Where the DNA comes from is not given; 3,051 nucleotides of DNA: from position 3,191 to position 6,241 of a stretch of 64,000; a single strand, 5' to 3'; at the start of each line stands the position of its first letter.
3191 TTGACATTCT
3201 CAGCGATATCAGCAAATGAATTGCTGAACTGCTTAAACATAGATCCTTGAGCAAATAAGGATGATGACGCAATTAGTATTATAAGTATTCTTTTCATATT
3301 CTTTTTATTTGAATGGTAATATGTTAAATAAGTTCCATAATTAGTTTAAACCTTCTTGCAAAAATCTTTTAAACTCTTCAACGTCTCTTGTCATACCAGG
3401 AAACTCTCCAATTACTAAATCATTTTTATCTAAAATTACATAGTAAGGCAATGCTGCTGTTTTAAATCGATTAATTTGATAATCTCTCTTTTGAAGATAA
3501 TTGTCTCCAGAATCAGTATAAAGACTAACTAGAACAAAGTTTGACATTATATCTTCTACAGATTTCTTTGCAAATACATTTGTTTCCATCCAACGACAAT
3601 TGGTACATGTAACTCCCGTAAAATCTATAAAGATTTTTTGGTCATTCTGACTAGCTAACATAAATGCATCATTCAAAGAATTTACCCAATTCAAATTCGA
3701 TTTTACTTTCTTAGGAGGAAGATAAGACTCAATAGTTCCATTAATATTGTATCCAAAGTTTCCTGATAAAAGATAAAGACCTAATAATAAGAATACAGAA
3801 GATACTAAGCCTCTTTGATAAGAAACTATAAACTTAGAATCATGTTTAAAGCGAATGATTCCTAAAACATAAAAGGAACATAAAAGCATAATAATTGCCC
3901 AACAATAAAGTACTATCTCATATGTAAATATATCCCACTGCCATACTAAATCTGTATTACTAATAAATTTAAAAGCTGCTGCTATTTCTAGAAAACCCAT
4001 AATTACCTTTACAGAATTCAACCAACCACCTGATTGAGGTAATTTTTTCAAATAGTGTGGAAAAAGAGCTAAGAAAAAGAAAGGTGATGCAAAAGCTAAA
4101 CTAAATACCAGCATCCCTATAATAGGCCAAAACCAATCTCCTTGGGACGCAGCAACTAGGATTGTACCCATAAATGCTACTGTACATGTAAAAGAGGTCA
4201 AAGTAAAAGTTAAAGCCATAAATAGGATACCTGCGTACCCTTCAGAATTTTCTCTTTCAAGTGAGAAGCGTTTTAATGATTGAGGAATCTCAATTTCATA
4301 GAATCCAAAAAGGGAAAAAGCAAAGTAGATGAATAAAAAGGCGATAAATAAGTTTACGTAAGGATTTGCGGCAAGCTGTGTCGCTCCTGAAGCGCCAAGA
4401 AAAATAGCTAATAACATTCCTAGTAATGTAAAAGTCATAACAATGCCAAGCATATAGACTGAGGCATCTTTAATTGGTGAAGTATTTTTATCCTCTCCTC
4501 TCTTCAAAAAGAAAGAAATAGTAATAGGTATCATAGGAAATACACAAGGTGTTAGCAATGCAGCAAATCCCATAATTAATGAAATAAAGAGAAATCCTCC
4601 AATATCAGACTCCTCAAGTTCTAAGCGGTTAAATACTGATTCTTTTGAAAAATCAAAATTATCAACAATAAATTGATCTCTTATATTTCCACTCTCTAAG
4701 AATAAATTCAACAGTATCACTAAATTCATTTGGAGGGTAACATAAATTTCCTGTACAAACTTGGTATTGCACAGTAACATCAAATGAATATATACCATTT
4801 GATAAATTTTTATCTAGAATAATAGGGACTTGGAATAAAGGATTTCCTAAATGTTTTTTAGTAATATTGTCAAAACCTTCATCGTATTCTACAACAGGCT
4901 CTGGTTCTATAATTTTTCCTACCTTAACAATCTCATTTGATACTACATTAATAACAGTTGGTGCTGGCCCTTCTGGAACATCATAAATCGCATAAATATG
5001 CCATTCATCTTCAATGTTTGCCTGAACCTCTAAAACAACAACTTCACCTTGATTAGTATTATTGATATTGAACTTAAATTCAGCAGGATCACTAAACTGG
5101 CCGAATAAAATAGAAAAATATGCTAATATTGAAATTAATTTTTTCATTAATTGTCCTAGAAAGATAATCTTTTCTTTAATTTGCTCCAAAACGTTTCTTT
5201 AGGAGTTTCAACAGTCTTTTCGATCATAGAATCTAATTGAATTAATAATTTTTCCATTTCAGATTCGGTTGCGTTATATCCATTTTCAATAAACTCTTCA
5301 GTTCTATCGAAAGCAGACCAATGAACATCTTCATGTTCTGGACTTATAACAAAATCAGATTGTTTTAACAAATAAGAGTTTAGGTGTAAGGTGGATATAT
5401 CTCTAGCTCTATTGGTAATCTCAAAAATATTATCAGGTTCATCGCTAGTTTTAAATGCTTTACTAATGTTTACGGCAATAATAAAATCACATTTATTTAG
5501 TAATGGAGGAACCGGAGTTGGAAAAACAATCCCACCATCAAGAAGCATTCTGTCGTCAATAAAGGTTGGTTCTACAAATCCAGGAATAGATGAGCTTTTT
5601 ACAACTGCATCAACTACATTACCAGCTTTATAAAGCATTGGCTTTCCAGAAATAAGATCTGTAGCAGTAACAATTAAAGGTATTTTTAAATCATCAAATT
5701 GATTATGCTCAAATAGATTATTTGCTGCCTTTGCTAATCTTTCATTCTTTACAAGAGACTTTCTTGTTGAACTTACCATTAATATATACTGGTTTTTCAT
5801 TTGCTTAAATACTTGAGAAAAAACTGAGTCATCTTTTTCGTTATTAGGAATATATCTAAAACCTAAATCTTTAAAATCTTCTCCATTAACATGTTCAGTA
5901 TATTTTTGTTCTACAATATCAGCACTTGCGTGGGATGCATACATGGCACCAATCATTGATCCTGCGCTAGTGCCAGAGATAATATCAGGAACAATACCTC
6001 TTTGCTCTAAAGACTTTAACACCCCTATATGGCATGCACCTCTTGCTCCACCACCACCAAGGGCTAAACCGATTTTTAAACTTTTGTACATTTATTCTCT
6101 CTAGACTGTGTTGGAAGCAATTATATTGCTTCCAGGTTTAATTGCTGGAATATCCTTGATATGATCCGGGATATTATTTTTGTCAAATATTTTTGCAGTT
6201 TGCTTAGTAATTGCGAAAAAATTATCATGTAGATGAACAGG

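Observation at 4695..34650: Both frame breaks fall on the same in-frame hexamer CTT-AGA: candidate Ty1-like CUU-AGR +1 recoding site, with clear counter-examples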

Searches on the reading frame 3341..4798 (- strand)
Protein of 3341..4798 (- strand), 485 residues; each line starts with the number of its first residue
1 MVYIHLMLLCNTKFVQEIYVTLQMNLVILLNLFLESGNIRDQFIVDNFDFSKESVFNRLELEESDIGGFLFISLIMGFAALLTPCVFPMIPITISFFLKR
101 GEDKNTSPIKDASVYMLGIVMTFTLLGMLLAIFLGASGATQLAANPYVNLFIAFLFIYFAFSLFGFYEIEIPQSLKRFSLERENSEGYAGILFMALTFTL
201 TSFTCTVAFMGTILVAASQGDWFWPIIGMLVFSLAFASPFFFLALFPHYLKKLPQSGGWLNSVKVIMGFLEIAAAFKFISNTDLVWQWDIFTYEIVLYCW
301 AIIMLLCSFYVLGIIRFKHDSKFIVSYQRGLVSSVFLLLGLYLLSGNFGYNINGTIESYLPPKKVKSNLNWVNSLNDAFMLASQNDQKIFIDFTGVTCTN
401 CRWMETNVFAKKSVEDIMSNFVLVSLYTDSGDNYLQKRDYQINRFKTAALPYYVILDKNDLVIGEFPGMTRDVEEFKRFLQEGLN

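Call 49: list_cluster_members(proteins=[window:4665-5147:-, window:3341-4798:-, window:3341-4780:-, window:3341-4729:-, window:3341-4573:-, window:32877-34664:-])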
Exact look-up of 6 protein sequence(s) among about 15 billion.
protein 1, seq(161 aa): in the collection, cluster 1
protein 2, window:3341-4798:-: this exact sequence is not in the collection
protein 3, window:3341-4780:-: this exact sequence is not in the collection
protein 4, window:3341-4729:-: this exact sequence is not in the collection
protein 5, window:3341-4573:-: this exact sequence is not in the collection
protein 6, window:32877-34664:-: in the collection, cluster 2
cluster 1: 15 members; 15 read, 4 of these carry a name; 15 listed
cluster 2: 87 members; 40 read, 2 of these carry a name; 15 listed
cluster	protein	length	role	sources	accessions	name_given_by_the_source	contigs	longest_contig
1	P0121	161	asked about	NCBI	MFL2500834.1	MAG: protein-disulfide reductase DsbD domain-containing protein [Candidatus ...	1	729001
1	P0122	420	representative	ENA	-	-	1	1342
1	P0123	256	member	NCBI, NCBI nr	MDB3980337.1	protein-disulfide reductase DsbD family protein, partial [Candidatus Marinimicrobia ... | protein-disulfide reductase DsbD family protein [Candidatus Neomarinimicrobiota bacterium]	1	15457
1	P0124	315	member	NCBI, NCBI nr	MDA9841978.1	protein-disulfide reductase DsbD family protein, partial [Candidatus Marinimicrobia ... | protein-disulfide reductase DsbD family protein [Candidatus Neomarinimicrobiota bacterium]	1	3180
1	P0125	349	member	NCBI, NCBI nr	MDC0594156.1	protein-disulfide reductase DsbD family protein, partial [Candidatus Marinimicrobia ... | protein-disulfide reductase DsbD family protein [Candidatus Neomarinimicrobiota bacterium]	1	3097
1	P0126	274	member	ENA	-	-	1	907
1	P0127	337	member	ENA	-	-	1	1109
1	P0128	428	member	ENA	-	-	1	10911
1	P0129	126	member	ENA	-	-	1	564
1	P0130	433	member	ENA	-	-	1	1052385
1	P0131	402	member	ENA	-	-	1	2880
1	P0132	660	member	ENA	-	-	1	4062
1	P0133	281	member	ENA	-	-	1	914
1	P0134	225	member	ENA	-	-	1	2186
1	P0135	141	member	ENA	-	-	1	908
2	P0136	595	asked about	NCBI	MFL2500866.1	MAG: glutamine--fructose-6-phosphate transaminase (isomerizing) [Candidatus ...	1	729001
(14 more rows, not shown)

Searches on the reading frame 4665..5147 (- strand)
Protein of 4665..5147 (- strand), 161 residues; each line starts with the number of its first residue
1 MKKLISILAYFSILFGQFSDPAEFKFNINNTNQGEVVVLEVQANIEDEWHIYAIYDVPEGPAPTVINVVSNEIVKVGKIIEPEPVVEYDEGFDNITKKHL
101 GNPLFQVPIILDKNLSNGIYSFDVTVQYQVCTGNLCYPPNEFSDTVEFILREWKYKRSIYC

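Call 51: find_encoding_contigs(protein=P0130, flank=6000, max_places=4)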
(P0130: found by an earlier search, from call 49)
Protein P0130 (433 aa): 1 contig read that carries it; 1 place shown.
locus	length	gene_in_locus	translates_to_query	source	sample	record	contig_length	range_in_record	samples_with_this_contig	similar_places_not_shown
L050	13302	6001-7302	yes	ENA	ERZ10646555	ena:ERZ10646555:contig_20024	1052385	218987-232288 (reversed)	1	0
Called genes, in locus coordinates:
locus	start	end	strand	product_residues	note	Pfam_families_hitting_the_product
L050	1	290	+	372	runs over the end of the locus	PF13167:GTP-bdg_N, PF16360:GTP-bdg_M, PF01926:MMR_HSR1, PF16897:MMR_HSR1_Xtn (weak)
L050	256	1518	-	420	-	PF00375:SDF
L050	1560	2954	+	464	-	PF00474:SSF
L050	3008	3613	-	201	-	PF00583:Acetyltransf_1 (weak)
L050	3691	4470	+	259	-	PF00215:OMPdecase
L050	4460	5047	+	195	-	PF00156:Pribosyltran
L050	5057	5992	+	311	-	PF01734:Patatin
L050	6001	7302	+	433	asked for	PF11412:DsbD_N, PF02683:DsbD_TM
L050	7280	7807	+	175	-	PF03190:Thioredox_DsbH, PF13899:Thioredoxin_7, PF13098:Thioredoxin_2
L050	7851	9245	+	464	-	PF00089:Trypsin, PF13365:Trypsin_2, PF00595:PDZ, PF13180:PDZ_2, PF17820:PDZ_6, PF13180:PDZ_2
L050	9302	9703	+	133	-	PF00133:tRNA-synt_1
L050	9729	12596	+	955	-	PF00133:tRNA-synt_1, PF09334:tRNA-synt_1g (faint), PF08264:Anticodon_1, PF19302:DUF5915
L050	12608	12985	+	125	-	PF01258:zf-dskA_traR (weak)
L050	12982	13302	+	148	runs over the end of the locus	PF01252:Peptidase_A8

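Call 62: find_encoding_contigs(protein=P0122, flank=500, max_places=5)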
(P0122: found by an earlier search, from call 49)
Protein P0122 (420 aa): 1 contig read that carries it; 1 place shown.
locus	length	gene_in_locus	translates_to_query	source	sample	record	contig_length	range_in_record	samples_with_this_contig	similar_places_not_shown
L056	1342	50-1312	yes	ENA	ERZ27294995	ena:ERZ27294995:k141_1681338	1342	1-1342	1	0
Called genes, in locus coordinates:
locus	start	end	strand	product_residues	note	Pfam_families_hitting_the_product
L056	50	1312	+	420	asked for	PF11412:DsbD_N, PF02683:DsbD_TM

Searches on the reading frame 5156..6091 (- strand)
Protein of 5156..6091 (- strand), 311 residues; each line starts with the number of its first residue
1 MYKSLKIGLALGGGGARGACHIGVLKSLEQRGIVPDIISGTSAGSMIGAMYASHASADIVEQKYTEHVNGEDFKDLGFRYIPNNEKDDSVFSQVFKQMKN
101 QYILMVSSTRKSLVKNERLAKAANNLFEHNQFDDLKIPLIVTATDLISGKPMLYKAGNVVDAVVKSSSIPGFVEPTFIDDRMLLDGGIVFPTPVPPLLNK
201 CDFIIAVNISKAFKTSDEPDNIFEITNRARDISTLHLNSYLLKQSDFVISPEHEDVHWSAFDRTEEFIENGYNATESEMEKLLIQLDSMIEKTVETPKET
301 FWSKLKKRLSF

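Call 21: find_encoding_contigs(protein=window:5156-6091:-, flank=6000, max_places=10)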
Protein window:5156-6091:- (311 aa): 23 contigs read that carry it; 10 places shown.
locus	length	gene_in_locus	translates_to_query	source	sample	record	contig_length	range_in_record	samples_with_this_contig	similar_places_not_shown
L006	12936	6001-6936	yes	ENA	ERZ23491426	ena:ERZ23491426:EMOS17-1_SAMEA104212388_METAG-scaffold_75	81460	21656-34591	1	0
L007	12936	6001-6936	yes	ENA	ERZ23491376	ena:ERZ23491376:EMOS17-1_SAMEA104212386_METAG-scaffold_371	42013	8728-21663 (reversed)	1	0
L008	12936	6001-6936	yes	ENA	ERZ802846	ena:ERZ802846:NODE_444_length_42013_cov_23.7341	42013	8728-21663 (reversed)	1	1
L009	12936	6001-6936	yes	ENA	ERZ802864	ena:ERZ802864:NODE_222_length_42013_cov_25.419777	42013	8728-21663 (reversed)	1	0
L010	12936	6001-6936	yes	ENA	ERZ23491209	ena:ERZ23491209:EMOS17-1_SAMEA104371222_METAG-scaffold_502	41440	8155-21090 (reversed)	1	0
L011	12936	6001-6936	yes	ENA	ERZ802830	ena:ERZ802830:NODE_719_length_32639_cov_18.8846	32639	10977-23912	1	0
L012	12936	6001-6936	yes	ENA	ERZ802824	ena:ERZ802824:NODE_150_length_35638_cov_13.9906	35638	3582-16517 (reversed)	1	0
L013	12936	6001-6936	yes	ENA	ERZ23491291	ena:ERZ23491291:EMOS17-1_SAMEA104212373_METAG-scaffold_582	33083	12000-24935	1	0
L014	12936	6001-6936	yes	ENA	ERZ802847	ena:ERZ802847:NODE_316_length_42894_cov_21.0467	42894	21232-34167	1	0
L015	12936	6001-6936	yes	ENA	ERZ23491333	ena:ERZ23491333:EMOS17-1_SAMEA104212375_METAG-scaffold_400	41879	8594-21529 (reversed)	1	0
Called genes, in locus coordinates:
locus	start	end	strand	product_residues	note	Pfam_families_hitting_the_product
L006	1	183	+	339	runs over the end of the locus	-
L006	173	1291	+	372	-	PF13167:GTP-bdg_N, PF16360:GTP-bdg_M, PF01926:MMR_HSR1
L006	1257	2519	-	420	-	PF00375:SDF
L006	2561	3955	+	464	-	PF00474:SSF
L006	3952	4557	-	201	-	PF00583:Acetyltransf_1 (weak)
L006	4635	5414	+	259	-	PF00215:OMPdecase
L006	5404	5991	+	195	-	PF00156:Pribosyltran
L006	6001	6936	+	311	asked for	PF01734:Patatin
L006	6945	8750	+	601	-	PF11412:DsbD_N, PF02683:DsbD_TM, PF03190:Thioredox_DsbH (weak), PF13899:Thioredoxin_7, PF13098:Thioredoxin_2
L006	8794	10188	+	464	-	PF00089:Trypsin, PF13365:Trypsin_2, PF00595:PDZ, PF13180:PDZ_2, PF17820:PDZ_6, PF13180:PDZ_2 (weak)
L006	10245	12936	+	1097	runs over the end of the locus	PF00133:tRNA-synt_1, PF09334:tRNA-synt_1g (faint), PF08264:Anticodon_1, PF19302:DUF5915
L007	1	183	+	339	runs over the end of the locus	-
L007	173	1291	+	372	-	PF13167:GTP-bdg_N, PF16360:GTP-bdg_M, PF01926:MMR_HSR1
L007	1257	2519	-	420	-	PF00375:SDF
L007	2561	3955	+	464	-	PF00474:SSF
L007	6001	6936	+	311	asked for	PF01734:Patatin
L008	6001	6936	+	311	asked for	PF01734:Patatin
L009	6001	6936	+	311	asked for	PF01734:Patatin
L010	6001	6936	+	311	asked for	PF01734:Patatin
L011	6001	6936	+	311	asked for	PF01734:Patatin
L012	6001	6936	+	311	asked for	PF01734:Patatin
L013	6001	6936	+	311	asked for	PF01734:Patatin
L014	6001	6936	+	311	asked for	PF01734:Patatin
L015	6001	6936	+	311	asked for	PF01734:Patatin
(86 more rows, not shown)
